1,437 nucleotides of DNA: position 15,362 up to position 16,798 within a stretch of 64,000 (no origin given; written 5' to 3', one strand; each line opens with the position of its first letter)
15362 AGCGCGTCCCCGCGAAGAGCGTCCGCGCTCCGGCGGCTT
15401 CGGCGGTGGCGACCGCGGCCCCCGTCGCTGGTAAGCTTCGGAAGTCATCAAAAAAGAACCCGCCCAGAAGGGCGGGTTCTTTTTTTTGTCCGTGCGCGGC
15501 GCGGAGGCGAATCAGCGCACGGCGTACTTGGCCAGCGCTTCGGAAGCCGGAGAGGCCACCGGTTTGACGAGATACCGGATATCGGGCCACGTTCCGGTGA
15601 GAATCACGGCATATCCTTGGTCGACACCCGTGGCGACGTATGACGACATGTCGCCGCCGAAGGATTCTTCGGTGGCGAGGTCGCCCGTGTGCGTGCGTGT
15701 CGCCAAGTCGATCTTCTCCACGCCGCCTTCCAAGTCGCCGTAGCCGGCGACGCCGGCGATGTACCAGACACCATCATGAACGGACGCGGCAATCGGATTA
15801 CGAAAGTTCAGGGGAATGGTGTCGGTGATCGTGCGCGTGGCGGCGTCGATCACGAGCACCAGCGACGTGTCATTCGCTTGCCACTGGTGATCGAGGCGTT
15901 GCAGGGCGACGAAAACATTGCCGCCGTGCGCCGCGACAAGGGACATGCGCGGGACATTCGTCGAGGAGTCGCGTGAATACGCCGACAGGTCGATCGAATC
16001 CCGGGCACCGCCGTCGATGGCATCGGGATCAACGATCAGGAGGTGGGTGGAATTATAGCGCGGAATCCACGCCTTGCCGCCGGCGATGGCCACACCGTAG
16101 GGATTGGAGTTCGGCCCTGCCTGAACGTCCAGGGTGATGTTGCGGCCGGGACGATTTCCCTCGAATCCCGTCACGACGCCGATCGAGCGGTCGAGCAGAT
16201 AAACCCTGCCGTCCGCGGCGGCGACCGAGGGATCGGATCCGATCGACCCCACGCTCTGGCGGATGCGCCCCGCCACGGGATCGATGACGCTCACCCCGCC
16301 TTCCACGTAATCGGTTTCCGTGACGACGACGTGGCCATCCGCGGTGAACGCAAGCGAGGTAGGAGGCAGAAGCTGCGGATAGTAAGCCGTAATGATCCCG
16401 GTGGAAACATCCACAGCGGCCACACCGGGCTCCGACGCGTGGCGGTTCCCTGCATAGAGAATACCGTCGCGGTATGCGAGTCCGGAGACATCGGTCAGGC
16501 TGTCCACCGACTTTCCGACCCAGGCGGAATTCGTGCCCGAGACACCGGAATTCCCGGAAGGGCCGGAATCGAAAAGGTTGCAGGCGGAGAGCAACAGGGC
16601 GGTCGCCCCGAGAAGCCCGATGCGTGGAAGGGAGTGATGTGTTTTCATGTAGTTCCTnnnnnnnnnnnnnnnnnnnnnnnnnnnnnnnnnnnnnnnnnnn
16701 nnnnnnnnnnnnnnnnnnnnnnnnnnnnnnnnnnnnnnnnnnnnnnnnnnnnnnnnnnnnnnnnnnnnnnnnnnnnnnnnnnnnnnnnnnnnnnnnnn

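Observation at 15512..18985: Cobalamin riboswitch, BtuB-like TonB receptor and BtuG-like propeller lipoprotein form one vitamin B12 capture unit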

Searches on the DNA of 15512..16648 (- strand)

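Call 58: search_rna_families(sources=[L012, L013, L014, L015], threshold=gathering)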
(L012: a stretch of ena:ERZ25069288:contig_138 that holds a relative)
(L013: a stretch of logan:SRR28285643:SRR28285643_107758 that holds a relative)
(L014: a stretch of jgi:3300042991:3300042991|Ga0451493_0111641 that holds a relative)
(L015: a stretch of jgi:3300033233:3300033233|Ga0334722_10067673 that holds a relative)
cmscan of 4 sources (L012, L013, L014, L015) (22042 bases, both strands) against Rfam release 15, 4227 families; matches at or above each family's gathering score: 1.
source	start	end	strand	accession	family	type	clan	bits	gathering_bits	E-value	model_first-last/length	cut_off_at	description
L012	3290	3478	+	RF00174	Cobalamin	Cis-reg; riboswitch;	CL00101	52.3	31.5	1.3e-10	1-189/189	no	Cobalamin riboswitch aptamer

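Call 61: search_rna_families(sources=[L016, L018, L019], threshold=gathering)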
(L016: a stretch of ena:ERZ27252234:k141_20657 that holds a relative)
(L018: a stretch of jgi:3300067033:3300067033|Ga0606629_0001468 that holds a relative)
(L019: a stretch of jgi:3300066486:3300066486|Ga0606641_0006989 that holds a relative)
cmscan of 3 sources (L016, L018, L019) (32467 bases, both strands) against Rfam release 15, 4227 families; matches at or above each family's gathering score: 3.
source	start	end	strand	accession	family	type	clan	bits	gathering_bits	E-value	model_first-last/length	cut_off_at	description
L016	3682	3824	+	RF00174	Cobalamin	Cis-reg; riboswitch;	CL00101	82.7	31.5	3.8e-19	45-169/189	no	Cobalamin riboswitch aptamer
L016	3431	3476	-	RF01687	Acido-Lenti-1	Gene; sRNA;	-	57.8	37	9.9e-11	1-46/46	no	Acido-Lenti-1 RNA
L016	3344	3391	+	RF01687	Acido-Lenti-1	Gene; sRNA;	-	46.6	37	1.1e-07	1-46/46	no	Acido-Lenti-1 RNA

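Call 89: search_rna_families(sources=[L020, L021], threshold=gathering)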
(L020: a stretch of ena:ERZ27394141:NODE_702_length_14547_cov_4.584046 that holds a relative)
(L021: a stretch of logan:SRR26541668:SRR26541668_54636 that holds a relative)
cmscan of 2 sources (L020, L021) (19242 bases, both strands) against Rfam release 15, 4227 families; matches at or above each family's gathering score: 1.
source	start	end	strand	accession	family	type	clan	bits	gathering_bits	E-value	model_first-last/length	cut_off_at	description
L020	3519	3779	+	RF00174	Cobalamin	Cis-reg; riboswitch;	CL00101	79.8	31.5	1.5e-18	1-189/189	no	Cobalamin riboswitch aptamer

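Call 103: search_rna_families(source=L024, threshold=gathering)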
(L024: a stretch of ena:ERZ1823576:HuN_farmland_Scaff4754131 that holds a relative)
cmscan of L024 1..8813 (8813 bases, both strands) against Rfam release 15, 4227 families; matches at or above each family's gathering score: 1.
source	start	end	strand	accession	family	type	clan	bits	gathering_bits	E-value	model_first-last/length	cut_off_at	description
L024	3694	3838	+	RF00174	Cobalamin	Cis-reg; riboswitch;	CL00101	70.9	31.5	2.4e-16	1-189/189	no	Cobalamin riboswitch aptamer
